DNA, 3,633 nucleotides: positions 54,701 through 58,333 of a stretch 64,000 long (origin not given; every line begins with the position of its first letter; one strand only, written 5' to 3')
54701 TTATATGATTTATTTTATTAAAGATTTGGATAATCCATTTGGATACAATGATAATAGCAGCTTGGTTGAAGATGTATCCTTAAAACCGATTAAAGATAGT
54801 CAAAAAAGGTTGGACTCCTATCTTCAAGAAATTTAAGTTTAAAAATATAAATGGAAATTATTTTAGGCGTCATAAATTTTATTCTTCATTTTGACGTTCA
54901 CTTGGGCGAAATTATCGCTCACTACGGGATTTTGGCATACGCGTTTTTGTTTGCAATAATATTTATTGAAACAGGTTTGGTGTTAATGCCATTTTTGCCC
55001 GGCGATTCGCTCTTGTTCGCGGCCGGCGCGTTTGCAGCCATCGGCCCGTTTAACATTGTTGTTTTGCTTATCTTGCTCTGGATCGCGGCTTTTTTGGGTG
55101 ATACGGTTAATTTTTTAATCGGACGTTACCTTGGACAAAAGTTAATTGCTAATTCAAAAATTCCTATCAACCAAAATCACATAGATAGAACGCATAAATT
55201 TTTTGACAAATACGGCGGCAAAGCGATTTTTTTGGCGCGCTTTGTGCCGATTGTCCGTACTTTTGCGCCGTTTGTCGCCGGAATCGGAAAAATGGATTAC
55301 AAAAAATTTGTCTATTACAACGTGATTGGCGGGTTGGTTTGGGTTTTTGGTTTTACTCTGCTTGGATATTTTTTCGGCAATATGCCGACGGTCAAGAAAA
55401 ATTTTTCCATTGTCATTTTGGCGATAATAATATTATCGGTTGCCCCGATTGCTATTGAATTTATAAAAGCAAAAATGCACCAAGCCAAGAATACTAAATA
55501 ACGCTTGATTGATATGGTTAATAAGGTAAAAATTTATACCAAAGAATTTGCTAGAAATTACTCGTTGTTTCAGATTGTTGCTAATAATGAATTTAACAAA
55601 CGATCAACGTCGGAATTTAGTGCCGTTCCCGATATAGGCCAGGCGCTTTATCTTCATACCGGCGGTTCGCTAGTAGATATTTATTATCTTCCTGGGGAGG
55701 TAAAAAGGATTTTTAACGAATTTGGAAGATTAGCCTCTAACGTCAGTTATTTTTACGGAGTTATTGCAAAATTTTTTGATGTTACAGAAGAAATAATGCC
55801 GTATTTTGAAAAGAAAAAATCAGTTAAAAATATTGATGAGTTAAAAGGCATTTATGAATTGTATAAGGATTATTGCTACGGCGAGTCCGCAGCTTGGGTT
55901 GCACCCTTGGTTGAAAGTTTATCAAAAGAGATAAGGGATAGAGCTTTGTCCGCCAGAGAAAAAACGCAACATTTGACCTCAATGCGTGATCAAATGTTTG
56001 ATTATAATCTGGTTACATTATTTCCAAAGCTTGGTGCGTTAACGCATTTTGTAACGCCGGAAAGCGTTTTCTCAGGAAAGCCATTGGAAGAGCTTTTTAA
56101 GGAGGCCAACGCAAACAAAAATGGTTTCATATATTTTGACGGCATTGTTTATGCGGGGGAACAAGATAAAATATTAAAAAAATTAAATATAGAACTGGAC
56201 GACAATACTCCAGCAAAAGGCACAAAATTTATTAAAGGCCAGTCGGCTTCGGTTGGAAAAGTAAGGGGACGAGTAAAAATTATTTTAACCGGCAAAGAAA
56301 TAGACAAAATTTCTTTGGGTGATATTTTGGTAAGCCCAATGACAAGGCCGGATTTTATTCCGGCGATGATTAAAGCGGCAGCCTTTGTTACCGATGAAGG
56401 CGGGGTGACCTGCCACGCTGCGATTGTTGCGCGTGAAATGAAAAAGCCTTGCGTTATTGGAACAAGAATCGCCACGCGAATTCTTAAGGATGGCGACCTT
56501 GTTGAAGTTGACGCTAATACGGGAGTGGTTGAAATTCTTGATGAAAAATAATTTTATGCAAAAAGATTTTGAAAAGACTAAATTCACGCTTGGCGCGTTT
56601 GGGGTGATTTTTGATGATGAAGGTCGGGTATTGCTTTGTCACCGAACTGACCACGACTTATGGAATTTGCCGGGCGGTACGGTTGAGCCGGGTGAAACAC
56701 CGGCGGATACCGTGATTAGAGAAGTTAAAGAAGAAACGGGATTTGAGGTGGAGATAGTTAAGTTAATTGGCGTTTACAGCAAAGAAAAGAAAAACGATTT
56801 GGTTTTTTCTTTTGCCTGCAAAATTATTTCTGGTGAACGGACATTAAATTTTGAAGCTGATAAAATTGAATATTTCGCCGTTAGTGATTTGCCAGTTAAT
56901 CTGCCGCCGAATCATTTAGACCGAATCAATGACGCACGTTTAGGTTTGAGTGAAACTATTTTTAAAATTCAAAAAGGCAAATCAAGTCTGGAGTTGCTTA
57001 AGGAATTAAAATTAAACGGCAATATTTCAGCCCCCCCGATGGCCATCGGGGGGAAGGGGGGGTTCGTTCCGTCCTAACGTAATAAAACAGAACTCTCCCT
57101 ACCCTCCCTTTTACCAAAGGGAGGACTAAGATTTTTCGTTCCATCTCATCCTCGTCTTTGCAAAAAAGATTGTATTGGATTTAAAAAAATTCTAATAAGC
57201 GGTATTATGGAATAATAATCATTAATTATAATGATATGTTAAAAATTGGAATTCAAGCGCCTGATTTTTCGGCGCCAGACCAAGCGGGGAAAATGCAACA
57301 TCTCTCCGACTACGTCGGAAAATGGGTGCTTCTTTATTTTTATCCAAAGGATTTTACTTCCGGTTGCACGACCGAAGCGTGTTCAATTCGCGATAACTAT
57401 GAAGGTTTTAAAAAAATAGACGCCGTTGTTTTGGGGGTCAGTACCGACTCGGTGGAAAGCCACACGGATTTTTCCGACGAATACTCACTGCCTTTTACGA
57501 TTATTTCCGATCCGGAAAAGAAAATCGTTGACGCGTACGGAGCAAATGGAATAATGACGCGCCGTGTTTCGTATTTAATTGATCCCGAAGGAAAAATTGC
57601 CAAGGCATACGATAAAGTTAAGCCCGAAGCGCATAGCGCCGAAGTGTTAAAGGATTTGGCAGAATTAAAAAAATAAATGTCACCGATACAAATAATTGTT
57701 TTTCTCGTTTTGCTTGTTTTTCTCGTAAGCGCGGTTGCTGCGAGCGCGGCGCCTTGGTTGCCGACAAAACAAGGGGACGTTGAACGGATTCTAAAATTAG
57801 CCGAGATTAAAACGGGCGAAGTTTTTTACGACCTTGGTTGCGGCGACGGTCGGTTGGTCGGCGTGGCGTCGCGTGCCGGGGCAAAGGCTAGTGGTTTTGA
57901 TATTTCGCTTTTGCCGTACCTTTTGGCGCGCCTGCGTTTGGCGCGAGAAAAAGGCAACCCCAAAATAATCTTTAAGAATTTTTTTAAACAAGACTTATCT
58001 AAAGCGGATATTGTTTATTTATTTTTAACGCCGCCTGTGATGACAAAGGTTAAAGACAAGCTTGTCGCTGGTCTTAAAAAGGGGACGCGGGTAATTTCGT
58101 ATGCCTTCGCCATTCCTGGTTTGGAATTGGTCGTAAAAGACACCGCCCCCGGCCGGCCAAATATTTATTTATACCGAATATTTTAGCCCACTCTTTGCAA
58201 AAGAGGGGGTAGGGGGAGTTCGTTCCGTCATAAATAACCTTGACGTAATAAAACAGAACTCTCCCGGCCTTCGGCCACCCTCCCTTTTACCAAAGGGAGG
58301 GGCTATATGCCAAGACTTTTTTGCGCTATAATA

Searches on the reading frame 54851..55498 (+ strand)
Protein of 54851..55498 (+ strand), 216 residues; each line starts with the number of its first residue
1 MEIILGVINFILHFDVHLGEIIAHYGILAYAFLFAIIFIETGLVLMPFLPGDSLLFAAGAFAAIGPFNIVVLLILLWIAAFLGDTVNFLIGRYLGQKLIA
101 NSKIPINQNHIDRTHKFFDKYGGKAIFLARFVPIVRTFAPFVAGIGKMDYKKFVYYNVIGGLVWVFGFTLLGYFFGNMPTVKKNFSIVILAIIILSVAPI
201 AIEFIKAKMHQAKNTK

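Call 96: search_protein_families(library=pfam, proteins=[window:54851-55498:+], max_evalue=0.001)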
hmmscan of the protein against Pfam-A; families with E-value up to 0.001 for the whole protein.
window:54851-55498:+ (216 aa): 1 family
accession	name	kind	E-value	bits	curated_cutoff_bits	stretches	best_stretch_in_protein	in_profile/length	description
PF09335.16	VTT_dom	-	1.3e-25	90.7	33.9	1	49-173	1-122/123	VTT domain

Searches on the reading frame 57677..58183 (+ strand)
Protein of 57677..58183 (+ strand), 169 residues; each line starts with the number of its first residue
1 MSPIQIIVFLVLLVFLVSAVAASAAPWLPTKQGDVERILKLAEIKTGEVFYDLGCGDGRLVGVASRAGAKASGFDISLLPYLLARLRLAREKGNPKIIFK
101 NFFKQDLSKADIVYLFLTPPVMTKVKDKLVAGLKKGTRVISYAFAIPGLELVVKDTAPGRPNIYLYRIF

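Call 96: search_protein_families(library=pfam, proteins=[window:57677-58183:+], max_evalue=0.001)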
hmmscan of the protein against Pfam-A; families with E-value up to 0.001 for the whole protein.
window:57677-58183:+ (169 aa): 1 family
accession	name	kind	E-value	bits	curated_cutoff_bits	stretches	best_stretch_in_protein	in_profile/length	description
PF08123.19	DOT1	-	0.00012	22.1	23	0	35-85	31-83/205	Histone methylation protein DOT1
